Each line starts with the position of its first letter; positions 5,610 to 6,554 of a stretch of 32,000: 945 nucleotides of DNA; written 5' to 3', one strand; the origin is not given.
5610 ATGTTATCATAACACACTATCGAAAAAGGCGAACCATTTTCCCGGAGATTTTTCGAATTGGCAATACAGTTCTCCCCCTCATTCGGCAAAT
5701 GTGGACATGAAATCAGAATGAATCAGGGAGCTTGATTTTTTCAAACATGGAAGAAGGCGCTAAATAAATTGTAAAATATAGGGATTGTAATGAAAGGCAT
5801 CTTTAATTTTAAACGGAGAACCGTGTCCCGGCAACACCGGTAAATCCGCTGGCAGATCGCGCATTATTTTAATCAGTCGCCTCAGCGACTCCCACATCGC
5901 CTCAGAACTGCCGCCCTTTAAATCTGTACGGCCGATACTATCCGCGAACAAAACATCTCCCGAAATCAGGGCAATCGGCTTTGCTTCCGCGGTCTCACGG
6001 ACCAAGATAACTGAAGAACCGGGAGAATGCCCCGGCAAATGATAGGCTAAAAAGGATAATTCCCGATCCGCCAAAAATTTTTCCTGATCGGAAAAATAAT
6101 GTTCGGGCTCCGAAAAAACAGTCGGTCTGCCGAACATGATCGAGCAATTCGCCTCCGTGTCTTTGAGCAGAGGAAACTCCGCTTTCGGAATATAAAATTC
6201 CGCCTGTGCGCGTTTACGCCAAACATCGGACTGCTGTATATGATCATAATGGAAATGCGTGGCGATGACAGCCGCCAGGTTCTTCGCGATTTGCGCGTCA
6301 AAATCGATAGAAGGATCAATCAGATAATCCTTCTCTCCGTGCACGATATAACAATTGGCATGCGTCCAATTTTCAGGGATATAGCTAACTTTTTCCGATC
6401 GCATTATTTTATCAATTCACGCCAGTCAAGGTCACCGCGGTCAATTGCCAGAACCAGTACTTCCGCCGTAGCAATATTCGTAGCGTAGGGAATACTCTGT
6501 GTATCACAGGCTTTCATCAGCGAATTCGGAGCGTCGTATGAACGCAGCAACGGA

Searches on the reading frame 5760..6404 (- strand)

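Call 70: search_protein_families(library=pfam, proteins=[window:5760-6404:-], max_evalue=0.00001)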
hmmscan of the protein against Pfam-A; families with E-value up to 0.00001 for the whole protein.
window:5760-6404:- (214 aa): 2 families
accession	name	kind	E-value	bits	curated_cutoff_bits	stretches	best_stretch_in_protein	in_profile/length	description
PF00753.33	Lactamase_B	-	1.1e-18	68.3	22.7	1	13-179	3-186/196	Metallo-beta-lactamase superfamily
PF12706.13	Lactamase_B_2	-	2.6e-06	27.6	27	1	27-77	3-67/200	Beta-lactamase superfamily domain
